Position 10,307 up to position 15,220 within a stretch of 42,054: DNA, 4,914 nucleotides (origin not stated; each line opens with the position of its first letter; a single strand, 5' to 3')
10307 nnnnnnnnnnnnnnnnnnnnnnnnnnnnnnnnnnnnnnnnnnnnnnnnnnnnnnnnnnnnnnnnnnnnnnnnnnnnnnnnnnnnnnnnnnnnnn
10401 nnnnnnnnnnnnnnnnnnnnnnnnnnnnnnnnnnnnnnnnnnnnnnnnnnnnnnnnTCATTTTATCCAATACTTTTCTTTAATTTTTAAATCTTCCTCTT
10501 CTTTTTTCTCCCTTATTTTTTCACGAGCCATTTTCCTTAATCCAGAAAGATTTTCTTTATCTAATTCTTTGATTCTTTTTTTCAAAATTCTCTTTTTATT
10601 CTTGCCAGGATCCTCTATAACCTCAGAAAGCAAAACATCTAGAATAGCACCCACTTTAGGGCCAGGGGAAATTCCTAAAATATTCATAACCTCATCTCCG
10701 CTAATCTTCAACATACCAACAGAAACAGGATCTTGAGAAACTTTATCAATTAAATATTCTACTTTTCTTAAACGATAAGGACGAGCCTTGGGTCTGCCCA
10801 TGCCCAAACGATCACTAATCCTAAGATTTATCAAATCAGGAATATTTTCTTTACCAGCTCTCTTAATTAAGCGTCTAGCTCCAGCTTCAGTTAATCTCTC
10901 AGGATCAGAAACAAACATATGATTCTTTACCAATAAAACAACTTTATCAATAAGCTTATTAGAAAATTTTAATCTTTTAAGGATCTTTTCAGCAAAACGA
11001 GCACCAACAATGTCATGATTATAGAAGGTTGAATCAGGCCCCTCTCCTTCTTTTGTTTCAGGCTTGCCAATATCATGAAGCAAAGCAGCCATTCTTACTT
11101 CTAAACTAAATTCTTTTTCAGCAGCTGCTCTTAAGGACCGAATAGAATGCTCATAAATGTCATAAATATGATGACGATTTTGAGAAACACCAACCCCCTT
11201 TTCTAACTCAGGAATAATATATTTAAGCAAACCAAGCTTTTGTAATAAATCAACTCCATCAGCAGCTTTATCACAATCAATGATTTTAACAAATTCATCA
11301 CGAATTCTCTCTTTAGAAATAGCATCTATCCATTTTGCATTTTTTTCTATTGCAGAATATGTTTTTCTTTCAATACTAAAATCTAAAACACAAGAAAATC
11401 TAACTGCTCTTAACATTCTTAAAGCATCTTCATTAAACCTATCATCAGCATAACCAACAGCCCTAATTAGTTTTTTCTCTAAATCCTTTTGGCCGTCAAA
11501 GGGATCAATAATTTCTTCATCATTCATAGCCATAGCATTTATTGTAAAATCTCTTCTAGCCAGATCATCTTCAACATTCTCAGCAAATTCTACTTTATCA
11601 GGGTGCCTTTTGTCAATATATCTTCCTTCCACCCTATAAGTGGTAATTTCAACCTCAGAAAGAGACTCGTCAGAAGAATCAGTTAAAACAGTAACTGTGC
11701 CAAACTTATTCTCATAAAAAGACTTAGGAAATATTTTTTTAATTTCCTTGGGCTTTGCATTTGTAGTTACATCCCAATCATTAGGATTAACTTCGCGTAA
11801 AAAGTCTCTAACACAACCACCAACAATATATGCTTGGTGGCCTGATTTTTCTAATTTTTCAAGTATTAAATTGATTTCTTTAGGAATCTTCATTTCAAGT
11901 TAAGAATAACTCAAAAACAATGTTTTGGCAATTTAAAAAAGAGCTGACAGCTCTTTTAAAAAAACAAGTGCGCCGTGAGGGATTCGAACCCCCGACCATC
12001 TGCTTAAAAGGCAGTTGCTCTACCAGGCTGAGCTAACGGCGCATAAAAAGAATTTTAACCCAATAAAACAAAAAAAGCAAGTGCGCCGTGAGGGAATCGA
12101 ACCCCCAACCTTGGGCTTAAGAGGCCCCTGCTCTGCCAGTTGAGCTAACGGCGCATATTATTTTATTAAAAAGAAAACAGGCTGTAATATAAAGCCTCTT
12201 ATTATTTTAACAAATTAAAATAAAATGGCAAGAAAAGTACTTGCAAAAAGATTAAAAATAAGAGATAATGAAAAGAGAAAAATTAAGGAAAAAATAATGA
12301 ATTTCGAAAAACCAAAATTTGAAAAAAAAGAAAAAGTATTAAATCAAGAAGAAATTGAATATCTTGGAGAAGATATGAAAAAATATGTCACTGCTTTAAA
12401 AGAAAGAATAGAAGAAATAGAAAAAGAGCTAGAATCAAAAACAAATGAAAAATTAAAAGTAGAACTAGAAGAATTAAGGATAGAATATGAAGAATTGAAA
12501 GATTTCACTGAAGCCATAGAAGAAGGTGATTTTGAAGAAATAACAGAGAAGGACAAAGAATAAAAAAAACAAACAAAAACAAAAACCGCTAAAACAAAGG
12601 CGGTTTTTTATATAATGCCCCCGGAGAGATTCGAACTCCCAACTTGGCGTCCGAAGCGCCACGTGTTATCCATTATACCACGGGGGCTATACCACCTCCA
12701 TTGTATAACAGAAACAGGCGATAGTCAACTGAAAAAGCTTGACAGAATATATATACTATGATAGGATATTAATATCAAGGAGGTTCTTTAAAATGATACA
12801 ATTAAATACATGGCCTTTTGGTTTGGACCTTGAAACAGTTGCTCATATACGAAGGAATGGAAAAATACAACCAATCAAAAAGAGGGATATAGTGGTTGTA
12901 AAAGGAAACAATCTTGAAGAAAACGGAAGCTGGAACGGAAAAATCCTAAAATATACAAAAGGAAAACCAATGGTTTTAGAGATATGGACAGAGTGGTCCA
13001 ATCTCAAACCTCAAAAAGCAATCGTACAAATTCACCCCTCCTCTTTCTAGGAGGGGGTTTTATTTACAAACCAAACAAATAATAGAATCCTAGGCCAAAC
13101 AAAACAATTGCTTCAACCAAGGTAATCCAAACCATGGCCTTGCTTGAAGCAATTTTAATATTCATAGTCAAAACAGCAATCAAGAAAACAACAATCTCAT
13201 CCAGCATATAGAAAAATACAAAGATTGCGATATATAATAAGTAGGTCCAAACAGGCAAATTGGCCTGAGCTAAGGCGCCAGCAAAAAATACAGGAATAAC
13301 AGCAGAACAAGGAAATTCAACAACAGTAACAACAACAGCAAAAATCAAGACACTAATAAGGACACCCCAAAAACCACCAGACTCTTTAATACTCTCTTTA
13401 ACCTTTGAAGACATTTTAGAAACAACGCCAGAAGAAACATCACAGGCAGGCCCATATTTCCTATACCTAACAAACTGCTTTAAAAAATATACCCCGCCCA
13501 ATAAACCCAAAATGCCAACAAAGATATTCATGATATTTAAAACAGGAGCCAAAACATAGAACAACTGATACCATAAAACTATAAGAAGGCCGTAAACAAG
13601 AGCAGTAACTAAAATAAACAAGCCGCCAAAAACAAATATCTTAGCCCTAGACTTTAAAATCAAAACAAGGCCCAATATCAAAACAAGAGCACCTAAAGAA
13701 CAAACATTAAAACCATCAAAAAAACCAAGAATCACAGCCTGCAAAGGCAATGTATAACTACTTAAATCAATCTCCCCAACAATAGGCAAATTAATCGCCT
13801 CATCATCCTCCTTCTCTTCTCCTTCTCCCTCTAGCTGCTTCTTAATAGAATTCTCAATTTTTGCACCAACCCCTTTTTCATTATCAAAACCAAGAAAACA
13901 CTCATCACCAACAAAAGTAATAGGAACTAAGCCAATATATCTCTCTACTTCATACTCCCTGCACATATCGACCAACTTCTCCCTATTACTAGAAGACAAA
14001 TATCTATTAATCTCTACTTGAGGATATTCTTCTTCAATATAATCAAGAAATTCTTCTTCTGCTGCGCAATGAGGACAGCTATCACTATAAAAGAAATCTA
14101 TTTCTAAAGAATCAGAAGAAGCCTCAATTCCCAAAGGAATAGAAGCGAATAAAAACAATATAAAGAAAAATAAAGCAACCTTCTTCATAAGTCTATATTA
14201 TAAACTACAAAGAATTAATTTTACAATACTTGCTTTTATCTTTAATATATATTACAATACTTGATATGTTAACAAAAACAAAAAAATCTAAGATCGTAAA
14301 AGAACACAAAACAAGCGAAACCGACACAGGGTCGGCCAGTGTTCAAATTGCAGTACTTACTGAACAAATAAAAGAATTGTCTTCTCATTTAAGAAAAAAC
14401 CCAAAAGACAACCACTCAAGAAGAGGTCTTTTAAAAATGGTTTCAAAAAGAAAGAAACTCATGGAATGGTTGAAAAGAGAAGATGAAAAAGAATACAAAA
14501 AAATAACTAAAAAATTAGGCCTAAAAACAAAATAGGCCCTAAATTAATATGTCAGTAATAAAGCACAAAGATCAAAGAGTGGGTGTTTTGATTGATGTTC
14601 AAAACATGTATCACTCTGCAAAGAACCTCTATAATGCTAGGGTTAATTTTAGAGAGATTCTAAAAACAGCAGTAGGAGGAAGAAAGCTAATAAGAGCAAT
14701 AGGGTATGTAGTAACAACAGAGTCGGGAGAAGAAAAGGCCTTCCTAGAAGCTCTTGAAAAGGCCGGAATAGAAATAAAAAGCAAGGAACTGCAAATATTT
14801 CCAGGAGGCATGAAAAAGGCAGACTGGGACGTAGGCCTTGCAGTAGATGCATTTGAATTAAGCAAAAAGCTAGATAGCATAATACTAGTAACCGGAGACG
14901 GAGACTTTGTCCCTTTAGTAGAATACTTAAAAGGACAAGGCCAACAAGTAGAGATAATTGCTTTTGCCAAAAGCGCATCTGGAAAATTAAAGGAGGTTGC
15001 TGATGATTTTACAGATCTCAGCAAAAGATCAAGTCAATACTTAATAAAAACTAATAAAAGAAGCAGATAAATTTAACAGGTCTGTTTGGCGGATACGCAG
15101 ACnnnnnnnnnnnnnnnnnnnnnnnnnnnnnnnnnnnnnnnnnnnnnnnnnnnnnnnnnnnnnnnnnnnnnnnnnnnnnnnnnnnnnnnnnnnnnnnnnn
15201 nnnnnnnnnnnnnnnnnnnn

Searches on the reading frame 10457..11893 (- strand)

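Call 47: search_protein_families(library=pfam, proteins=[window:10457-11893:-], max_evalue=0.001)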
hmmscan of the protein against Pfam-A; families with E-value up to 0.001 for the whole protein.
window:10457-11893:- (478 aa): 4 families
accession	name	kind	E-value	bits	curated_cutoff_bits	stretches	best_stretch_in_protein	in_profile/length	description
PF01743.26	PolyA_pol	-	8.9e-37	126.7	23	1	21-144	1-126/126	Poly A polymerase head domain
PF12627.12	PolyA_pol_RNAbd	-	1.7e-20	73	22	1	171-231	1-61/64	Probable RNA and SrmB- binding site of polymerase A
PF01966.28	HD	-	1.3e-12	48.5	22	1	247-363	2-113/116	HD domain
PF13735.12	tRNA_NucTran2_2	-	3e-08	34.2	27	1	301-438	24-146/149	tRNA nucleotidyltransferase domain 2 putative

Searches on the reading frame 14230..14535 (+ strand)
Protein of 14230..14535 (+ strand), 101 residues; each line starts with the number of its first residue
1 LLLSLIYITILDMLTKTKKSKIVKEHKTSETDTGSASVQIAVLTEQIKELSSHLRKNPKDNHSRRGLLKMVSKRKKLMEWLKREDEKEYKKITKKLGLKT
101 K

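Call 48: search_protein_families(library=pfam, proteins=[window:14230-14535:+], max_evalue=0.01)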
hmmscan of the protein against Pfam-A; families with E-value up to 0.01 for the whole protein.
window:14230-14535:+ (101 aa): 2 families
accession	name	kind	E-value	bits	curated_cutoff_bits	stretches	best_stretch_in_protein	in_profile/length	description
PF00312.27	Ribosomal_S15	-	1.9e-31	108.5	31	1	19-99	1-81/81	Ribosomal protein S15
PF10392.15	COG5_N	-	0.0027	18.4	31.2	1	20-81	15-74/132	Conserved oligomeric Golgi complex subunit 5, N-terminal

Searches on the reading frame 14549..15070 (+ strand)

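Call 48: search_protein_families(library=pfam, proteins=[window:14549-15070:+], max_evalue=0.01)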
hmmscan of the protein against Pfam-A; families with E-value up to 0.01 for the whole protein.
window:14549-15070:+ (173 aa): 1 family
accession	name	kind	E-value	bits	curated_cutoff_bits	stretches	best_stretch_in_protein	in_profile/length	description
PF01936.24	NYN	-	9.7e-34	117.4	24.2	1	10-157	1-144/145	NYN domain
